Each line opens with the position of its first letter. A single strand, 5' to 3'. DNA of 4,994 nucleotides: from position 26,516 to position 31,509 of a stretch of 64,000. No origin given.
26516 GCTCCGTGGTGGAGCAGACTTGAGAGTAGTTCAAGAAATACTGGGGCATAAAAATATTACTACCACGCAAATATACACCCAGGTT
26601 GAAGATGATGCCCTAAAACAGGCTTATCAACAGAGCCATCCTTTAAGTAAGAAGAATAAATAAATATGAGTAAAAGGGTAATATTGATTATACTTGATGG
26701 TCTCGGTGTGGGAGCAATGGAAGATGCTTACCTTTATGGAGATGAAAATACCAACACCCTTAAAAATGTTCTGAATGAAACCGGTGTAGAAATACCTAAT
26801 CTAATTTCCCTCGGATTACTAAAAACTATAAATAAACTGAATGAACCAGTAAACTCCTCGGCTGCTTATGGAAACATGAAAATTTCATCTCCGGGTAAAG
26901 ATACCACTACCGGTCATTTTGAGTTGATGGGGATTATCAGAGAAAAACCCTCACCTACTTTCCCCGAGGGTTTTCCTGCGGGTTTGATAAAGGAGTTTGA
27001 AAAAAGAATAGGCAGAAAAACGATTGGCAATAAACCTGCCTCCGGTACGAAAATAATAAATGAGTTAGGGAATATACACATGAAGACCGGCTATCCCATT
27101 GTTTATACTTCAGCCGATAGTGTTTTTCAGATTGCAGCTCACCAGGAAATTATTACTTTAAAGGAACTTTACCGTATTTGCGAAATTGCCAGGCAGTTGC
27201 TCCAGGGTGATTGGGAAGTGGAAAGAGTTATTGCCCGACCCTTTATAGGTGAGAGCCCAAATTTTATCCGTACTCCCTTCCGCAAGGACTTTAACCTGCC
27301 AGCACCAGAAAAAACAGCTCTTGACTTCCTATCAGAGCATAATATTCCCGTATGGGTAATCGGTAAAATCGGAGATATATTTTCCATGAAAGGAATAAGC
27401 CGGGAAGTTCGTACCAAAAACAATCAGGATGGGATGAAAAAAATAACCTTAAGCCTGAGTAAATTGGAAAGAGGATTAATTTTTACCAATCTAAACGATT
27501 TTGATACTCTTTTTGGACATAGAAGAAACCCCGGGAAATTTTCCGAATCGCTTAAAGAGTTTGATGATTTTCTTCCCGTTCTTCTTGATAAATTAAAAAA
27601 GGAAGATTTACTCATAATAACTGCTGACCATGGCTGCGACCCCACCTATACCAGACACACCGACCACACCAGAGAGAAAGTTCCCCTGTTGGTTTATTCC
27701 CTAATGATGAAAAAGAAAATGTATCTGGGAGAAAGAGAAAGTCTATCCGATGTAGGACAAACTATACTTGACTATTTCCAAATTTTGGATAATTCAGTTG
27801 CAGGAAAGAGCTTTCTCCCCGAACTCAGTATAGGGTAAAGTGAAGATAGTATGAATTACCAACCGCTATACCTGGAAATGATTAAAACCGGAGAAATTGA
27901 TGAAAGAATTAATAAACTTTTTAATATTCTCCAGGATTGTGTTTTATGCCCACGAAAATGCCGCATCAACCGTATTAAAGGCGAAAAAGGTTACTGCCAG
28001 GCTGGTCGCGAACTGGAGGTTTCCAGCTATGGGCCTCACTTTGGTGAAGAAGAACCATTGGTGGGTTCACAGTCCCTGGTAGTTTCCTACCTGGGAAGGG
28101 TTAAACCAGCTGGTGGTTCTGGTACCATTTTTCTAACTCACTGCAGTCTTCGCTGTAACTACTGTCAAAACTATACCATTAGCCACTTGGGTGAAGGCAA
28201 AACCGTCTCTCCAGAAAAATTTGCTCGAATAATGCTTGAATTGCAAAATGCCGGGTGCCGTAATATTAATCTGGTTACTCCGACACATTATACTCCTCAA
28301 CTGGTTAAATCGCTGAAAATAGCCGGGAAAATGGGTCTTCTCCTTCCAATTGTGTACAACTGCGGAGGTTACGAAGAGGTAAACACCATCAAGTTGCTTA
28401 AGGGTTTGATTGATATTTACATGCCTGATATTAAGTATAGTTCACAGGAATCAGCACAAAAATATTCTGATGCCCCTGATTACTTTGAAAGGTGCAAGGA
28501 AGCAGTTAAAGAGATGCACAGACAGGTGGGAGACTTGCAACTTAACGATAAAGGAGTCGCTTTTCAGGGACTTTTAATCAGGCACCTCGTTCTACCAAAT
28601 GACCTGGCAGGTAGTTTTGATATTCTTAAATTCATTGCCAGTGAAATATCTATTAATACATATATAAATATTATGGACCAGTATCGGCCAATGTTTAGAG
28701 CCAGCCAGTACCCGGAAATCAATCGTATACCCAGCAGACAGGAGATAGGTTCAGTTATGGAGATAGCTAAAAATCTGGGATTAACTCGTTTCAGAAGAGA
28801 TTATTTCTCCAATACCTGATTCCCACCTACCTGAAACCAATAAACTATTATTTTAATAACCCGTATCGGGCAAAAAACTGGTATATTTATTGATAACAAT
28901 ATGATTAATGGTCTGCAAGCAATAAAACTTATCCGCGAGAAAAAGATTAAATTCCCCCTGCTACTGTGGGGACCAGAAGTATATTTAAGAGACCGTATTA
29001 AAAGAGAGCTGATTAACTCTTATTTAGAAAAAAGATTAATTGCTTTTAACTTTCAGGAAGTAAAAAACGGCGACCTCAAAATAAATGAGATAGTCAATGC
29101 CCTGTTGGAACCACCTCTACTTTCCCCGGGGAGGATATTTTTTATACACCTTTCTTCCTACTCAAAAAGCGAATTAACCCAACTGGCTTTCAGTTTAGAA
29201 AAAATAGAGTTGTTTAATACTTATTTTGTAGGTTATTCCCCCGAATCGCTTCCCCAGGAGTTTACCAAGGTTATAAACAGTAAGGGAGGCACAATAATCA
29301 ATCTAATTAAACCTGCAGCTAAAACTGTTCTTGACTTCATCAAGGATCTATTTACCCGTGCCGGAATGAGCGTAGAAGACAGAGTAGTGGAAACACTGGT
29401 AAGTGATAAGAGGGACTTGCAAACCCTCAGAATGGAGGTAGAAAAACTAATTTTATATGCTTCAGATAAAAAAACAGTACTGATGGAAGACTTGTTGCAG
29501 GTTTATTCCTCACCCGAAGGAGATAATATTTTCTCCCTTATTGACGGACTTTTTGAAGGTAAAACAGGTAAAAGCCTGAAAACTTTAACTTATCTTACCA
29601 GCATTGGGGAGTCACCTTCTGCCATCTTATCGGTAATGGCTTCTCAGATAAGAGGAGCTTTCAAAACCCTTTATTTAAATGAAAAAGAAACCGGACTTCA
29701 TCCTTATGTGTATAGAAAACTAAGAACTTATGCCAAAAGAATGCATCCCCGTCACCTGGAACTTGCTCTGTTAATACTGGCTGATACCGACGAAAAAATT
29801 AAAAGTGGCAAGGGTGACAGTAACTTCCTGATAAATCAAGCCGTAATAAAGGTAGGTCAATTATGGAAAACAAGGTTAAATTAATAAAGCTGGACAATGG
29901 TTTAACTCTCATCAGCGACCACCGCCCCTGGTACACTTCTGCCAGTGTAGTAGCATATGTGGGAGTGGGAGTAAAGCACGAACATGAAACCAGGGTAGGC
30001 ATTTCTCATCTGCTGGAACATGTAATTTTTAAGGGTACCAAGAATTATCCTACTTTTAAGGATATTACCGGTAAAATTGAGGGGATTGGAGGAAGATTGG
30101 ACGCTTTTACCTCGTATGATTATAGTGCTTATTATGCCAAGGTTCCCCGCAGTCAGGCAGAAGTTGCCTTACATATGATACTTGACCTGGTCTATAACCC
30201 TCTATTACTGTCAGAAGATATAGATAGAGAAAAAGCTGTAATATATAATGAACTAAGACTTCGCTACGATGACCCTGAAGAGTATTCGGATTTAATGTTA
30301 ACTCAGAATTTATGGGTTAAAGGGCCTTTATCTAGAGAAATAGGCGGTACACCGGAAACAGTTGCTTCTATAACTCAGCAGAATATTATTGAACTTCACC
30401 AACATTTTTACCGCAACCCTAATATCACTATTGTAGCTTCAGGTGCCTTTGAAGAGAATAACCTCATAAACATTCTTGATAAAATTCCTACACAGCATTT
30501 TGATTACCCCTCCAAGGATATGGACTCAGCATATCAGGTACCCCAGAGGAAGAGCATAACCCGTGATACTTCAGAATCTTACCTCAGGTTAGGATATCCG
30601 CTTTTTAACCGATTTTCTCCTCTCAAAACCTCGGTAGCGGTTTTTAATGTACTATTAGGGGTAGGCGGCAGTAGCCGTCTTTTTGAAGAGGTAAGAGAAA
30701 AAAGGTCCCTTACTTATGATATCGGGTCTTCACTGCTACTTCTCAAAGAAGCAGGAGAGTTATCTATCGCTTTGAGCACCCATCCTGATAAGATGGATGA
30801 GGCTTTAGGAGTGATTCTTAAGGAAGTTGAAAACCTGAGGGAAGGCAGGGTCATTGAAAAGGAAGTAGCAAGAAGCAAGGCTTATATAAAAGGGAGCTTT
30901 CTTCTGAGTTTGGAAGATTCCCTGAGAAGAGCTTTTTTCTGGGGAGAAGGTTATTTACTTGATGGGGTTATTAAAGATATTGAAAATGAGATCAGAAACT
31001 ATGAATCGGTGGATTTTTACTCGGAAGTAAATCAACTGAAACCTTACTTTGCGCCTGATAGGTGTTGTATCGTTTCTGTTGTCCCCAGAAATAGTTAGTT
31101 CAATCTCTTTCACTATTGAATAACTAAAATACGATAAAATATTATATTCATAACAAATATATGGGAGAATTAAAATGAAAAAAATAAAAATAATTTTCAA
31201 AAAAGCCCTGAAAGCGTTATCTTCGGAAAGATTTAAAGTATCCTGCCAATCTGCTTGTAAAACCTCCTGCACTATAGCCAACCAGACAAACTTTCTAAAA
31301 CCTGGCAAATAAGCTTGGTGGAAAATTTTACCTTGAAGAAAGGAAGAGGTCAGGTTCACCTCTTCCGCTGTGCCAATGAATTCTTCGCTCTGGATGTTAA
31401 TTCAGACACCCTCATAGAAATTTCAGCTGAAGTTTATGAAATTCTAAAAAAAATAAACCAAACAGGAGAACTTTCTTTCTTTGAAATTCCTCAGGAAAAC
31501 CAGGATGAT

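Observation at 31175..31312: Unlisted 45-aa SCIFF-type precursor that retains only three of the six family cysteines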

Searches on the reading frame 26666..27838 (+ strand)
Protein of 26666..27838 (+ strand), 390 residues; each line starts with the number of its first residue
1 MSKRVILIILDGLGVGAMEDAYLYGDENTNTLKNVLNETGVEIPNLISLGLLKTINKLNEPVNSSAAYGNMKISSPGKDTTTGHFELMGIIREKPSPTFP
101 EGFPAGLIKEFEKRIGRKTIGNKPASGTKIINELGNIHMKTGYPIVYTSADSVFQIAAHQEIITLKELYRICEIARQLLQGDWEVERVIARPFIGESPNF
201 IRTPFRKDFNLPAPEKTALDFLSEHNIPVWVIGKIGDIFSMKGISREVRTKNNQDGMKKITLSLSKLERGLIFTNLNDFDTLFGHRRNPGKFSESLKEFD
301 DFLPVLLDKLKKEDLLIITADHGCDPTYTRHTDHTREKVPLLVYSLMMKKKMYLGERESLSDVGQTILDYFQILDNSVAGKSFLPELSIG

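Call 56: search_protein_families(library=pfam, proteins=[window:26666-27838:+], max_evalue=0.001)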
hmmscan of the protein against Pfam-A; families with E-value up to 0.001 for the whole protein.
window:26666-27838:+ (390 aa): 3 families
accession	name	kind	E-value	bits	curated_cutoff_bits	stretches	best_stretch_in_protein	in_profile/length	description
PF01676.23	Metalloenzyme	-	1e-37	130.4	24.3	1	3-373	1-250/252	Metalloenzyme superfamily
PF00884.28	Sulfatase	-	0.00012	22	25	0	281-372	200-300/301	Sulfatase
PF01663.27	Phosphodiest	-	0.00013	22.1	23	0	269-340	160-237/342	Type I phosphodiesterase / nucleotide pyrophosphatase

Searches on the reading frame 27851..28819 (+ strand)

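Call 3: search_protein_families(library=ncbifam, proteins=[window:27851-28819:+], max_evalue=1)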
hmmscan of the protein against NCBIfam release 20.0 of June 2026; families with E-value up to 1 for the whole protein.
window:27851-28819:+ (322 aa): 13 families
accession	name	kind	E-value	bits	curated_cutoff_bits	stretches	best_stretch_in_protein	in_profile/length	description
TIGR02495.1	NrdG2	equivalog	9.9e-06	25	131.15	1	90-199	18-126/193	anaerobic ribonucleoside-triphosphate reductase activating protein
TIGR04337.1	AmmeMemoSam_rS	hypoth_equivalog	3.4e-05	22.9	220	1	29-125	13-110/349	AmmeMemoRadiSam system radical SAM enzyme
TIGR02493.1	PFLA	equivalog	0.0018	17.7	231.75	1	91-126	18-53/235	pyruvate formate-lyase-activating protein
TIGR02494.1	PFLE_PFLC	subfamily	0.0071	15.6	174.35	1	91-107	17-33/293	glycyl-radical enzyme activating protein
NF008356.0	PRK11145.1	equivalog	0.01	15.2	375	1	82-124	14-56/246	pyruvate formate lyase 1-activating protein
NF004884.0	PRK06245.1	equivalog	0.038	12.8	209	1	96-141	23-66/340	7,8-didemethyl-8-hydroxy-5-deazariboflavin synthase subunit CofG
TIGR02666.1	moaA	equivalog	0.048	12.6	284.05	1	97-141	19-65/336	GTP 3',8-cyclase MoaA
TIGR02826.1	RNR_activ_nrdG3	equivalog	0.068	13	151.7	1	93-132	20-59/148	anaerobic ribonucleoside-triphosphate reductase activating protein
TIGR04395.1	cutC_activ_rSAM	equivalog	0.069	12.4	360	0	92-107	24-39/309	choline TMA-lyase-activating enzyme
TIGR04349.1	rSAM_QueE_gams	hypoth_equivalog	0.11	12.2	300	1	90-117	19-48/210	7-carboxy-7-deazaguanine synthase QueE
NF043069.1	T4HPD_activ_SAM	equivalog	0.14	11.5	425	0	90-108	19-37/299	trans-4-hydroxy-L-proline dehydratase activase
TIGR03550.1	F420_cofG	equivalog_domain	0.15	11.2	213.35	1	96-139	12-55/322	7,8-didemethyl-8-hydroxy-5-deazariboflavin synthase CofG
NF048010.1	SfplDhtActHpsHDes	equivalog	0.19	10.5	430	1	91-108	24-41/298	(2S)-3-sulfopropanediol dehydratase activating enzyme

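Call 56: search_protein_families(library=pfam, proteins=[window:27851-28819:+], max_evalue=0.001)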
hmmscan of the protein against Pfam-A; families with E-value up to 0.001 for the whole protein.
window:27851-28819:+ (322 aa): 2 families
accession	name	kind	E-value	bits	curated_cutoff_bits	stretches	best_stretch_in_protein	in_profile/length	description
PF04055.27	Radical_SAM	-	2.5e-10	41.2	29.5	1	93-224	2-138/166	Radical SAM superfamily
PF13353.11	Fer4_12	-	0.00028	21.6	22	1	89-142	6-59/137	4Fe-4S single cluster domain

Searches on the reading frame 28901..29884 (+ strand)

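Call 3: search_protein_families(library=ncbifam, proteins=[window:28901-29884:+], max_evalue=1)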
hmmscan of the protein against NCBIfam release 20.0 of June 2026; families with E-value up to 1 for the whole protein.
window:28901-29884:+ (327 aa): 7 families
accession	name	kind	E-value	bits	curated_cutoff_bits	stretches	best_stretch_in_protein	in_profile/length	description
TIGR01128.2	holA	equivalog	2.9e-49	168.1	80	1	21-317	3-315/316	DNA polymerase III subunit delta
NF004165.0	PRK05629.1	equivalog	8.9e-11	41.4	301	1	21-321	11-317/319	DNA polymerase III subunit delta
NF005918.0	PRK07914.1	equivalog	1.5e-05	24.6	420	1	21-323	10-319/321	hypothetical protein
NF005134.0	PRK06585.1-1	equivalog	0.0027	16.8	478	1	170-204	166-200/326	DNA polymerase III subunit delta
TIGR02397.1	dnaX_nterm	equivalog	0.0028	17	250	1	141-316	179-352/355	DNA polymerase III subunit gamma/tau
NF004046.1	PRK05563.1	equivalog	0.022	13.7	400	1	189-319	227-357/567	DNA polymerase III subunit gamma/tau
NF033428.5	PSM_epsilo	equivalog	0.13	12.1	33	1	132-151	3-18/21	epsilon family phenol-soluble modulin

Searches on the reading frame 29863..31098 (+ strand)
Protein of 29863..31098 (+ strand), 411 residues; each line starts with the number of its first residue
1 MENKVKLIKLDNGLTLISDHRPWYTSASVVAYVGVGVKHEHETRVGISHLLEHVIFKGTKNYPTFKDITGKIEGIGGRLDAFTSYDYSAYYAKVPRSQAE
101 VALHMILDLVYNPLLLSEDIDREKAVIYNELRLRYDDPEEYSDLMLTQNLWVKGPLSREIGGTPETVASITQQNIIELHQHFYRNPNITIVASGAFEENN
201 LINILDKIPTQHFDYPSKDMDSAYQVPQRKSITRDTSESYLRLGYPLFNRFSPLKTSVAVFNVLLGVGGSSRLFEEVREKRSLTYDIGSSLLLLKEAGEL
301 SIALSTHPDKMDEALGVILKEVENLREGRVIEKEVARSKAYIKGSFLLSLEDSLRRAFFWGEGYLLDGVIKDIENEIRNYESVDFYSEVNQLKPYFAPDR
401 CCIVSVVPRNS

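Call 3: search_protein_families(library=ncbifam, proteins=[window:29863-31098:+], max_evalue=1)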
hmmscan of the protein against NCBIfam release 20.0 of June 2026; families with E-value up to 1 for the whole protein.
window:29863-31098:+ (411 aa): 4 families
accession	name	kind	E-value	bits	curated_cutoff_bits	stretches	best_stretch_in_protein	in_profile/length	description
NF047422.1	YfmF_fam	equivalog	4.6e-28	98.3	285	1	102-351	101-358/412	EF-P 5-aminopentanol modification-associated protein YfmF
NF047421.1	YfmH_fam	equivalog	2.2e-24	86.5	250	1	35-214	50-224/425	EF-P 5-aminopentanol modification-associated protein YfmH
TIGR02110.1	PQQ_syn_pqqF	equivalog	6.1e-19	68.2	320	1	8-194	3-192/697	pyrroloquinoline quinone biosynthesis protein PqqF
NF011681.0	PRK15101.1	equivalog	5.6e-15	54.4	765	1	6-184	45-227/961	pitrilysin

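Call 4: search_protein_families(library=pfam, proteins=[window:29863-31098:+], max_evalue=1)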
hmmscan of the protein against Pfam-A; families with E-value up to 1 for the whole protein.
window:29863-31098:+ (411 aa): 2 families
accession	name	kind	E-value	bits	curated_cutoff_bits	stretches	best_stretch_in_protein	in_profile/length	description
PF00675.25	Peptidase_M16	-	2.3e-27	96.1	22.3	1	18-163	4-148/149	Insulinase (Peptidase family M16)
PF05193.26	Peptidase_M16_C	-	2.8e-23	83.2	23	1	169-340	1-179/181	Peptidase M16 inactive domain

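Call 29: list_cluster_members(proteins=[P0001, P0004, P0005, P0002, P0003, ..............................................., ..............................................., window:29863-31098:+, window:28901-29884:+])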
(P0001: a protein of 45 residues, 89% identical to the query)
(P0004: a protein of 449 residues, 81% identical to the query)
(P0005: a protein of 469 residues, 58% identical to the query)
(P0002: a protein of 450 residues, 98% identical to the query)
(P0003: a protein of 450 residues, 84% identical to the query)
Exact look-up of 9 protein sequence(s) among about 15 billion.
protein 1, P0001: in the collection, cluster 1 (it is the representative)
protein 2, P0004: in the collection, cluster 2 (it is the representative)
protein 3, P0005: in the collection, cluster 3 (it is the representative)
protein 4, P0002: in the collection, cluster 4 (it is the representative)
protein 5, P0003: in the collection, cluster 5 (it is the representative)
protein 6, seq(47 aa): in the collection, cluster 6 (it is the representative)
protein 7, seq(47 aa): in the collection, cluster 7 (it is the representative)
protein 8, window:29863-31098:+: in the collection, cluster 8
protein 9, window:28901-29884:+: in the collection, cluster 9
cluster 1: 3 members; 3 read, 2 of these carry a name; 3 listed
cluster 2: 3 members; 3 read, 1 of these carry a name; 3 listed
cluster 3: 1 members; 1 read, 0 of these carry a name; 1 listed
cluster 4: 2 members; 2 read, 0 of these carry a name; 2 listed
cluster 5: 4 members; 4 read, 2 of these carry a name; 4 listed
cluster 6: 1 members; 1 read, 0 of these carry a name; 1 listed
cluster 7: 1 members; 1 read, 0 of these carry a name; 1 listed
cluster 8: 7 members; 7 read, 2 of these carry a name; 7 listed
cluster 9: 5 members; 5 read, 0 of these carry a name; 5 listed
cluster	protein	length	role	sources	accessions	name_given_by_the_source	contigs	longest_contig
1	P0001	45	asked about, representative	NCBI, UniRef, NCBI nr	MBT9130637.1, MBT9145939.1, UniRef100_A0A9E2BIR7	MAG: hypothetical protein DDT42_01817 [candidate division WS2 bacterium] | Six-cysteine peptide SCIFF n=1 Tax=Psychracetigena formicireducens TaxID=2986056 ... | hypothetical protein [Candidatus Psychracetigena formicireducens]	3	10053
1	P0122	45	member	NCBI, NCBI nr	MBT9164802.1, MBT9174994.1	MAG: hypothetical protein DDT22_00668 [candidate division WS2 bacterium] | hypothetical protein [Candidatus Lithacetigena glycinireducens]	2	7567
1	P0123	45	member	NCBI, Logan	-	-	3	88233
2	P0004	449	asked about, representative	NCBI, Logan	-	-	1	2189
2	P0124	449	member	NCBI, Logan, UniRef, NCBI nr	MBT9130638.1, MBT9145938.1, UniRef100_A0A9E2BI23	MAG: Anaerobic sulfatase-maturating enzyme [candidate division WS2 bacterium] | Anaerobic sulfatase-maturating enzyme n=1 Tax=Psychracetigena formicireducens ... | Anaerobic sulfatase-maturating enzyme [Candidatus Psychracetigena formicireducens]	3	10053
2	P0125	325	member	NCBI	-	-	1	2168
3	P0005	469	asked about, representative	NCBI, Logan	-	-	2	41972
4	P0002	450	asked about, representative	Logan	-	-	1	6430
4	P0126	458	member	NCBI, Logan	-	-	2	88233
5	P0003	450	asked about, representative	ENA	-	-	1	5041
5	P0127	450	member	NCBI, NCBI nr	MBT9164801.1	MAG: Anaerobic sulfatase-maturating enzyme [candidate division WS2 bacterium] | Anaerobic sulfatase-maturating enzyme [Candidatus Lithacetigena glycinireducens]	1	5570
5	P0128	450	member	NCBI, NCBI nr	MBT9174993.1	MAG: Anaerobic sulfatase-maturating enzyme [candidate division WS2 bacterium] | Anaerobic sulfatase-maturating enzyme [Candidatus Lithacetigena glycinireducens]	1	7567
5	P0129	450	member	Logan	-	-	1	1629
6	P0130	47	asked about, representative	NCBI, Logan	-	-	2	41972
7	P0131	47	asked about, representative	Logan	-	-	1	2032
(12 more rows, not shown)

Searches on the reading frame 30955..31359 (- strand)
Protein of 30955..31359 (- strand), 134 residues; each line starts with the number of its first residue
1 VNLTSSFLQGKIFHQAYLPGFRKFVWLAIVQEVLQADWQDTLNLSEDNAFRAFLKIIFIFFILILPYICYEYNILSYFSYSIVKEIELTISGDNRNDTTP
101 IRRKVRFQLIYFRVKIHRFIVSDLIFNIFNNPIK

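Call 56: search_protein_families(library=pfam, proteins=[window:30955-31359:-], max_evalue=0.001)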
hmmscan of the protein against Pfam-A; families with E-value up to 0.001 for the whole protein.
window:30955-31359:- (134 aa): 0 families
